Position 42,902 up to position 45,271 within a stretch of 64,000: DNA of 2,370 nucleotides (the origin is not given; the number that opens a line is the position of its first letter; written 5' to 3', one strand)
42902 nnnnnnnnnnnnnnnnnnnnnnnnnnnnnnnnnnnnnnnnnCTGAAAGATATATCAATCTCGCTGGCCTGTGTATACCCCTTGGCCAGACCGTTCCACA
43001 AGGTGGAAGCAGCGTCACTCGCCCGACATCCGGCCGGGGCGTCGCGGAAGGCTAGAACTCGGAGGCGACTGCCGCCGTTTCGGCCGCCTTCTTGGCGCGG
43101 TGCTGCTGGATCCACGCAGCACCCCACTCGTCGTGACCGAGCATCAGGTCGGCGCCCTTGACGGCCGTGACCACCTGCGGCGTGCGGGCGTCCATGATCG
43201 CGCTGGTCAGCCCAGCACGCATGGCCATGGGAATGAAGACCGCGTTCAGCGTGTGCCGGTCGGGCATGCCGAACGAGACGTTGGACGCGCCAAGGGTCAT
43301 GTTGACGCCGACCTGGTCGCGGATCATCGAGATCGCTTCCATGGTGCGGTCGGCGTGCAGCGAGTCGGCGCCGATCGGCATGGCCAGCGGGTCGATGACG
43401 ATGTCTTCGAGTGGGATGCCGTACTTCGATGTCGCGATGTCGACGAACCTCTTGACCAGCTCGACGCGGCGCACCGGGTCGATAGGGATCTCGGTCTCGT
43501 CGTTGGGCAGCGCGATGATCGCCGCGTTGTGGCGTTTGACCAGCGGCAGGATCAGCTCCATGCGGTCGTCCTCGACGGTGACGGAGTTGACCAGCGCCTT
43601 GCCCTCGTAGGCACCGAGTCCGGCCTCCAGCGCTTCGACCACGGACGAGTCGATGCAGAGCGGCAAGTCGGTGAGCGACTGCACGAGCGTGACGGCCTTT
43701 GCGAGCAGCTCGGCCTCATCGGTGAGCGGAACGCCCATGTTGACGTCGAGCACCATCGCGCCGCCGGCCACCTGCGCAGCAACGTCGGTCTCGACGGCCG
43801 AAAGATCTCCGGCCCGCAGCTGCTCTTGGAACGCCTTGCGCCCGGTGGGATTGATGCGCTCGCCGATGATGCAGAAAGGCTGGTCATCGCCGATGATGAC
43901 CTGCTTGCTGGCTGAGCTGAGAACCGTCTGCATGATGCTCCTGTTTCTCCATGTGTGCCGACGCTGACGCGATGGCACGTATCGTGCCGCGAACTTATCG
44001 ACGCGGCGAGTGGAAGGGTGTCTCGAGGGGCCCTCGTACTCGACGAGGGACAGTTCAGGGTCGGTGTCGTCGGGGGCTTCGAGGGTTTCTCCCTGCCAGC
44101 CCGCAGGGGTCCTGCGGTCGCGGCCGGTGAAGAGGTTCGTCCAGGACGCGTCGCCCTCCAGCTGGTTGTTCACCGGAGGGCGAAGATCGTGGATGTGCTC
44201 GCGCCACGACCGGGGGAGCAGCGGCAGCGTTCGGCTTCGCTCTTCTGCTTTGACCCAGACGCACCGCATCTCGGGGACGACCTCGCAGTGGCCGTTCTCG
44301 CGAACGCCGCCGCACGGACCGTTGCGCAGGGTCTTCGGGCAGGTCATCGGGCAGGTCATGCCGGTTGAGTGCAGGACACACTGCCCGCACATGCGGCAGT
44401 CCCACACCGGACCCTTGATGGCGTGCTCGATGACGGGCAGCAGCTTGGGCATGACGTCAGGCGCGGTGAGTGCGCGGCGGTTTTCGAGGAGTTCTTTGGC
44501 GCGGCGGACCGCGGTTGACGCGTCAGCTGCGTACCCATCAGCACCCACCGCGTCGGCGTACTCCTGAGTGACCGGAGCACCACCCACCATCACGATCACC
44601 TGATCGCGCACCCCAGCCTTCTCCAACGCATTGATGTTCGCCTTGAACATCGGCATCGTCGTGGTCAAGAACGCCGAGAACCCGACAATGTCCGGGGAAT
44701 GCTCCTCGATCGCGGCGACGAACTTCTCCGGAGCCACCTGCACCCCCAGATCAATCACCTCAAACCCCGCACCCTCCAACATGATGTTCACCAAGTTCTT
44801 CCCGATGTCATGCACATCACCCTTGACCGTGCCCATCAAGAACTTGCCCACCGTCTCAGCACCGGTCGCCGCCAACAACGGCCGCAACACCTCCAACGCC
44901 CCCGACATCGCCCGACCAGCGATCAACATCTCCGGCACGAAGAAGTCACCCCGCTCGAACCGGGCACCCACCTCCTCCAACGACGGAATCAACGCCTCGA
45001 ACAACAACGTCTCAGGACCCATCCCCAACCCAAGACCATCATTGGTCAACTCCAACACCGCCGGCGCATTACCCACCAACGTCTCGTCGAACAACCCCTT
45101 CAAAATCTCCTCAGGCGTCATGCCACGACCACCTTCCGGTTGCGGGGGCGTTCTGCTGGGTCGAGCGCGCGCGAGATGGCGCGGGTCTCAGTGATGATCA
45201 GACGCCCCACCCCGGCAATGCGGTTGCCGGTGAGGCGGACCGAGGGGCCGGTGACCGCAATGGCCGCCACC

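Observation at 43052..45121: Single ORF combining corrinoid (B12) carrier, Cys-rich MTHFR_C-like module and methyl-THF pterin-binding methyltransferase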

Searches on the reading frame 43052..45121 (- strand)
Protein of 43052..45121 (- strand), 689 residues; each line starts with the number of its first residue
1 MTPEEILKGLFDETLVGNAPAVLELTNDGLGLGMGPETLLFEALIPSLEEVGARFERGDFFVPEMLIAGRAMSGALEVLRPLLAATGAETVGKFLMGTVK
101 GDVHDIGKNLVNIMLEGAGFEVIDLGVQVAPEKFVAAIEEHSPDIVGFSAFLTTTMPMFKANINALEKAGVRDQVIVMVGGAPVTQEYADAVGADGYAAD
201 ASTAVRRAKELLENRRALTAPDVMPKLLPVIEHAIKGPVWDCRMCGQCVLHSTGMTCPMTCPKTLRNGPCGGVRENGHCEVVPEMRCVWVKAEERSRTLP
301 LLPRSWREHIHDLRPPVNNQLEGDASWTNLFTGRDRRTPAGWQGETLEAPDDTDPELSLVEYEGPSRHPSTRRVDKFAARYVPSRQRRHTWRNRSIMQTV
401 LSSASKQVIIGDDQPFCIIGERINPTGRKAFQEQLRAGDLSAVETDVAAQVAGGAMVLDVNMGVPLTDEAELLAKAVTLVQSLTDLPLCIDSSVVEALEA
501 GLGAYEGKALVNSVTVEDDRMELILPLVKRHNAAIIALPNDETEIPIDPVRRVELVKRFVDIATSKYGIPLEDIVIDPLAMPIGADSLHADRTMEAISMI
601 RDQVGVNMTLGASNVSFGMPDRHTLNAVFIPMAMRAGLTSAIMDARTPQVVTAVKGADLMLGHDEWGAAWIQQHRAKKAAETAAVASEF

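Call 9: search_protein_families(library=pfam, proteins=[window:43052-45121:-], max_evalue=0.01)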
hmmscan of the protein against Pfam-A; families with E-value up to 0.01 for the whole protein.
window:43052-45121:- (689 aa): 5 families
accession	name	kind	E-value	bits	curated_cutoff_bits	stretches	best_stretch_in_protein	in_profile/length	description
PF02310.24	B12-binding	-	1.5e-30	106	32.1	1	93-205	2-120/121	B12 binding domain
PF00809.28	Pterin_bind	-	4.1e-27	95.8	25.5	1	420-642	1-242/244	Pterin binding enzyme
PF12225.13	DUF5981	-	2.4e-23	82.1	23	1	232-299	12-79/95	Methylene-tetrahydrofolate reductase C terminal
PF02607.22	B12-binding_2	-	2e-13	50.8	23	1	13-79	8-73/74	B12 binding domain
PF03599.22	CdhD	-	0.00018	20.8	24.8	1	470-602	82-197/387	CO dehydrogenase/acetyl-CoA synthase delta subunit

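Call 10: search_protein_families(library=ncbifam, proteins=[window:43052-45121:-], max_evalue=0.01)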
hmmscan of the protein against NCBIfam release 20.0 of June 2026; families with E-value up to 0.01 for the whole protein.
window:43052-45121:- (689 aa): 19 families
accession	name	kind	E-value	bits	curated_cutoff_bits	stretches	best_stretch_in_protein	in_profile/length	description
NF005719.0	PRK07535.1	domain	2.6e-91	305.4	259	1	416-681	1-265/268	methyltetrahydrofolate:corrinoid/iron-sulfur protein methyltransferase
TIGR02082.1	metH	equivalog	2.9e-81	273.6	1010.85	2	395-650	322-591/1182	methionine synthase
NF007024.0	PRK09490.1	equivalog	1.1e-63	215.5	1497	2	396-647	340-605/1234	methionine synthase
NF047996.1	corrin_MtgC_2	exception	2.4e-58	197.1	370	1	9-213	7-211/212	glycine betaine-specific corrinoid protein MtgC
NF041607.1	dimeth_corrin_MtbC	equivalog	1.7e-53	181.2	350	1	18-212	9-203/203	dimethylamine corrinoid protein MtbC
TIGR02370.1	pyl_corrinoid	subfamily_domain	4.4e-50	169.8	215.3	1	20-204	12-197/197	methyltransferase cognate corrinoid protein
NF047995.1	corrinoid_MtgC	exception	4e-46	157.2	310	1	5-212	3-213/215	glycine betaine-specific corrinoid protein MtgC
NF040758.1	CODH_ACS_meth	exception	4.5e-35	121.2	370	1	416-663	4-251/261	carbon monoxide dehydrogenase/acetyl-CoA synthase methytransferase subunit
NF040669.1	MtaC2_Meth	equivalog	8.1e-34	117.2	450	1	4-215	40-249/267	methanol--corrinoid protein MtaC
NF040655.1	MtaC_Meth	equivalog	2e-30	105.7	420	1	8-215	37-241/253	methanol--corrinoid protein MtaC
NF002612.0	PRK02261.1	equivalog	2.9e-11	43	110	1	94-184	6-95/148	methylaspartate mutase subunit S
TIGR01501.1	MthylAspMutase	equivalog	5.1e-09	36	135.8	1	95-184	5-93/134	methylaspartate mutase subunit S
TIGR00640.1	acid_CoA_mut_C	subfamily_domain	1.8e-08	34.4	57.45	1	99-188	10-98/132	methylmalonyl-CoA mutase C-terminal domain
NF052513.1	TransRegCarH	equivalog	4.3e-08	32.8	400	1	3-198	80-264/274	HTH-type transcriptional repressor CarH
NF040743.1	ornith_mutase_E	equivalog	1.6e-07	29.7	800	1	93-215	597-726/730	D-ornithine 4,5-aminomutase subunit OraE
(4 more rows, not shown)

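Call 15: find_homologous_proteins(query=window:43052-45121:-, max_evalue=1e-10)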
Query window:43052-45121:- (689 aa): 6681 proteins with E <= 1e-10 among 8000 candidates; the best 120 are listed.
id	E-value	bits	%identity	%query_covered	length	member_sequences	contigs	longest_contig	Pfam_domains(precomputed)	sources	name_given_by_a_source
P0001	1.0e-243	828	70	41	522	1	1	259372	PF02607.23,PF00809.29,PF03599.23,PF02310.25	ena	-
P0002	1.0e-240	819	71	40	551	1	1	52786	PF02607.23,PF00809.29,PF02310.25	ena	-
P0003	2.7e-240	817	69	41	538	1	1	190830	PF02607.23,PF00809.29,PF03599.23,PF02310.25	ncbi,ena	-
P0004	3.3e-240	817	67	43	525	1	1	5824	PF02607.23,PF00809.29,PF02310.25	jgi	jgi:5-methyltetrahydrofolate--homocysteine methyltransferase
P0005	6.2e-239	813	72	41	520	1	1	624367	PF02607.23,PF00809.29,PF03599.23,PF02310.25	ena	-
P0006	2.1e-237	808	68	41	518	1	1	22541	PF02607.23,PF00809.29,PF03599.23,PF02310.25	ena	-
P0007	3.9e-236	803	67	43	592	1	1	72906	PF02607.23,PF00809.29,PF03599.23,PF02310.25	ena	-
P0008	3.5e-232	790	70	41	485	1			PF02607.23,PF00809.29,PF03599.23,PF02310.25,PF02007.25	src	-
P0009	2.1e-229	781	73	41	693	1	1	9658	PF02607.23,PF00111.33,PF00809.29,PF02310.25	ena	-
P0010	4.4e-229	780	68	43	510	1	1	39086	PF02607.23,PF00809.29,PF03599.23,PF02310.25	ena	-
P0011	4.7e-223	760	71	40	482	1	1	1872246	PF02607.23,PF00809.29,PF03599.23,PF02310.25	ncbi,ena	-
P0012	8.3e-221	753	71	41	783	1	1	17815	PF02607.23,PF00111.33,PF00809.29,PF03599.23,PF02310.25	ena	-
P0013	2.7e-220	751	88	30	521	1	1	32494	PF02607.23,PF00809.29,PF02310.25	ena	-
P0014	1.5e-218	745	68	42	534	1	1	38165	PF02607.23,PF00809.29,PF03599.23,PF02310.25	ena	-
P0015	1.6e-215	735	60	44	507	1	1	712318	PF02607.23,PF00809.29,PF02310.25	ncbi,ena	-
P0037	1.8e-153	530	68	53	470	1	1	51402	PF02607.23,PF12225.14,PF02310.25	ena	-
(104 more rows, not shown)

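Call 23: find_related_loci(query=window:43052-45121:-, collection=genome_contigs, flank=10000)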
Query window:43052-45121:- (689 aa) in genome_contigs; peptide patterns used: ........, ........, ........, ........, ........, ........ (x = any residue, [..] = any of these).
600 stretches matched a pattern (row limit reached: there are more); 591 encode a relative of the query (tblastn E <= 1e-3); the best 80 are kept; 80 distinct loci.
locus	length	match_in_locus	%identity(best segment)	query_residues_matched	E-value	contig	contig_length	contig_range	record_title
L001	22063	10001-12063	83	1-675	0e+0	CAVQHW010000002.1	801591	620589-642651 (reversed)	MAG: uncultured Actinomycetota bacterium isolate MFD09730.bin.1.8 genome assembly, contig: contig_19215, whole genome sh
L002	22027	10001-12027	96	1-675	0e+0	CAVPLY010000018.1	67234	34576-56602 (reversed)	MAG: uncultured Actinomycetota bacterium isolate MFD09779.bin.3.245 genome assembly, contig: contig_63470, whole genome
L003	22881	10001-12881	82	1-680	0e+0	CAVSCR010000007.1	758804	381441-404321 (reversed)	MAG: uncultured Actinomycetota bacterium isolate MFD02134.bin.1.63 genome assembly, contig: contig_9673, whole genome sh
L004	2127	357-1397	78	1-348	0e+0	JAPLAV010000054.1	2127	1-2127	MAG: Actinomycetota bacterium isolate LacPavin_0818_WC55_MAG_39_16 LacPavin_0818_WC55_scaffold_151918, whole genome shot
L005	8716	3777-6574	77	1-675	3e-178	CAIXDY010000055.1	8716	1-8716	MAG: uncultured actinobacterium isolate Umea1p4_bin-577 genome assembly, contig: bin-577:055/200, whole genome shotgun s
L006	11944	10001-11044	76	1-346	6e-178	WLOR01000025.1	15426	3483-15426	MAG: Actinomycetota bacterium isolate UFOp-RH-23may17-613 RH-23may17-613-c25, whole genome shotgun sequence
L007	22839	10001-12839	75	1-688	2e-177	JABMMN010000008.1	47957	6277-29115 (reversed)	MAG: Candidatus Planktophila sp. isolate bin.171 k141_213345, whole genome shotgun sequence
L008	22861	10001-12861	75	1-683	4e-176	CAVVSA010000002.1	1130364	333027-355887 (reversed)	MAG: uncultured Actinomycetota bacterium isolate MFD02832.bin.1.64 genome assembly, contig: contig_10445, whole genome s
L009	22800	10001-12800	75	1-675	4e-176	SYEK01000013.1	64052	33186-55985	MAG: Actinomycetota bacterium isolate F1-60-MAGs040 F1-60__c205717, whole genome shotgun sequence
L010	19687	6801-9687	74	1-686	1e-175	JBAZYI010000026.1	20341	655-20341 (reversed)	MAG: Candidatus Nanopelagicaceae bacterium isolate SO_2017_GW1_77 NODE_10221_length_20341_cov_2.590581_OW334_2017, whole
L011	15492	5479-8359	73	1-684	3e-175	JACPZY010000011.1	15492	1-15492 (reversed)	MAG: Actinomycetota bacterium isolate NC_groundwater_902_Pr1_S-0.2um_50_15 Montesol18-Sp2_coassembly_scaffold_161569, wh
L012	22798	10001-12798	76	1-675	2e-175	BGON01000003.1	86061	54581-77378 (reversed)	Actinomycetota bacterium BS11 DNA, tig00001281, whole genome shotgun sequence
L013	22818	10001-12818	77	1-675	7e-175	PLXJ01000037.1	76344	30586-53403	MAG: Actinomycetota bacterium isolate palsa_747 73.20120700_P3D.459_contig_121849, whole genome shotgun sequence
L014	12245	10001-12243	75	1-490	5e-174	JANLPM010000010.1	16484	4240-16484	MAG: Actinomycetes bacterium isolate OTE_38_metabat_375 OTE_38_k141_1251064, whole genome shotgun sequence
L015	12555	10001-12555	74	1-583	4e-174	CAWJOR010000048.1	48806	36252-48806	MAG: uncultured Actinomycetota bacterium isolate MFD02832.bin.2.118 genome assembly, contig: contig_64502, whole genome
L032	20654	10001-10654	98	1-218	3e-133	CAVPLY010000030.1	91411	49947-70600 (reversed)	MAG: uncultured Actinomycetota bacterium isolate MFD09779.bin.3.245 genome assembly, contig: contig_96323, whole genome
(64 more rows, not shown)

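Call 38: find_encoding_contigs(protein=window:43052-45121:-, flank=2000, max_places=4)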
Protein window:43052-45121:- (689 aa): no gene with exactly this product is on record in the collection.

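Call 43: search_protein_families(library=pfam, proteins=[L032:6981-8762:+, L032:8722-9237:+, L032:9268-9777:+, L032:10001-10666:+, L032:10666-11583:+, L032:11580-13427:+, L032:13424-14041:+, L032:14949-15716:+, L032:6489-7676:-, L032:14013-14948:-], max_evalue=0.001)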
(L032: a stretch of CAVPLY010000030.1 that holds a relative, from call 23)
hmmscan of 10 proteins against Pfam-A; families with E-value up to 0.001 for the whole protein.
L032:6981-8762:+ (593 aa): 5 families
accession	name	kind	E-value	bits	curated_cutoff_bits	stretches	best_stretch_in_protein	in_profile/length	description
PF00441.29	Acyl-CoA_dh_1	-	5.5e-44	150.4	22.4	1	437-586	1-150/150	Acyl-CoA dehydrogenase, C-terminal domain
PF02771.21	Acyl-CoA_dh_N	-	7.3e-38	129.9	22.9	1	205-316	1-113/113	Acyl-CoA dehydrogenase, N-terminal domain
PF08028.16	Acyl-CoA_dh_2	-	2.1e-20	73.8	22.7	1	454-564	3-123/134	Acyl-CoA dehydrogenase, C-terminal domain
PF02770.24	Acyl-CoA_dh_M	-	3.8e-19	69.1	33.3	1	320-422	1-95/97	Acyl-CoA dehydrogenase, middle domain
PF22924.1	ACOX_C_alpha1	-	6.3e-06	26.5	27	1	470-577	49-160/169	Acyl-CoA oxidase, C-alpha1 domain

L032:8722-9237:+ (171 aa): 1 family
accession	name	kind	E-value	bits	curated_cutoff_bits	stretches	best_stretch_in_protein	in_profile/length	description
PF11181.13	YflT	-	6.7e-21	75.1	26.2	1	25-101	2-87/99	Heat induced stress protein YflT domain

L032:9268-9777:+ (169 aa): 2 families
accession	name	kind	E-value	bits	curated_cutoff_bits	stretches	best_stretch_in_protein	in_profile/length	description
PF19315.5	MC_hydratase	-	1.9e-18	67.2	26.5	1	4-159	21-177/353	Mesaconyl-CoA hydratase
PF01575.25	MaoC_dehydratas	-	3.1e-16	59.5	27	1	12-126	6-118/123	MaoC like domain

L032:10001-10666:+ (221 aa): 2 families
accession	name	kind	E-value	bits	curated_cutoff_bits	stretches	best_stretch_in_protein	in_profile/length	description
PF02310.24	B12-binding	-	2.1e-31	108.7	32.1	1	93-205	2-120/121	B12 binding domain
PF02607.22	B12-binding_2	-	6.4e-14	52.3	23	1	10-79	5-73/74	B12 binding domain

L032:10666-11583:+ (305 aa): 1 family
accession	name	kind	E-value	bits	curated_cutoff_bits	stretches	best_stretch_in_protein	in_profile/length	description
PF02219.23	MTHFR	-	1.2e-24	87.6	24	1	29-293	31-286/287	Methylenetetrahydrofolate reductase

L032:11580-13427:+ (615 aa): 4 families
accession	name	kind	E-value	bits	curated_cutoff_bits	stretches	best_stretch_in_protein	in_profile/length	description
PF14574.11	RACo_C_ter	-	1.5e-75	254.1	27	1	361-615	2-251/261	C-terminal domain of RACo the ASKHA domain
PF17651.6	Raco_middle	-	2.5e-54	183.8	26.8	1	196-357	1-162/163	RACo middle region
PF17650.6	RACo_linker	-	2.8e-23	82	26.2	1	114-192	4-85/86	RACo linker region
PF00111.32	Fer2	-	1e-10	41.9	21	1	17-89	5-75/77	2Fe-2S iron-sulfur cluster binding domain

L032:13424-14041:+ (205 aa): 1 family
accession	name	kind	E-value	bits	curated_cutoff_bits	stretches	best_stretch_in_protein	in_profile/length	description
PF07796.16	DUF1638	-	2.6e-24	86.4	27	1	36-192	2-160/161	Protein of unknown function (DUF1638)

L032:14949-15716:+ (255 aa): 7 families
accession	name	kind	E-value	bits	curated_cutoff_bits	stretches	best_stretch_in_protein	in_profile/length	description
PF13614.12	AAA_31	-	3.6e-58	196.8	27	1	3-175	2-175/177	AAA domain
PF01656.29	CbiA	-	1e-22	80.8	25.4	1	5-228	1-125/125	CobQ/CobB/MinD/ParA nucleotide binding domain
PF06564.18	CBP_BcsQ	-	1.9e-12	47.6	21.3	1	5-155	4-153/234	Cellulose biosynthesis protein BcsQ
PF09140.17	MipZ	-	6e-11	42.6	20.7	1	4-162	2-144/262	ATPase MipZ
PF02374.21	ArsA_ATPase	-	1.7e-07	31.2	24.3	1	10-52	8-50/305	Anion-transporting ATPase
PF00142.24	Fer4_NifH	-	7.1e-06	26.1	25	1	10-46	7-43/271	4Fe-4S iron sulfur cluster binding proteins, NifH/frxC family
PF10609.15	ParA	-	3.1e-05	24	27.1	1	2-40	3-41/246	NUBPL iron-transfer P-loop NTPase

L032:6489-7676:- (395 aa): 3 families
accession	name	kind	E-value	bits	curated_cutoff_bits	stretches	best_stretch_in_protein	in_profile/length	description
PF00561.26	Abhydrolase_1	-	1e-19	71.6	25.8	1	113-367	2-239/245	alpha/beta hydrolase fold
PF12697.13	Abhydrolase_6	-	2.2e-11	45.3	26.3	1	114-376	1-214/217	Alpha/beta hydrolase family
PF12146.15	Hydrolase_4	-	9.7e-06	25.5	27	0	315-356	178-219/239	Serine aminopeptidase, S33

L032:14013-14948:- (311 aa): 4 families
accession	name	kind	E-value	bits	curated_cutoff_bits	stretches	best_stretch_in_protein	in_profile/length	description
PF12697.13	Abhydrolase_6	-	9.2e-25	89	26.3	1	66-299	2-217/217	Alpha/beta hydrolase family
PF00561.26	Abhydrolase_1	-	2.9e-14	53.8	25.8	1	66-168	4-109/245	alpha/beta hydrolase fold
PF12146.15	Hydrolase_4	-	2.2e-08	34.1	27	1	65-286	7-232/239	Serine aminopeptidase, S33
PF06821.19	Ser_hydrolase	-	3.9e-06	27.3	22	0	251-286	118-153/172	Serine hydrolase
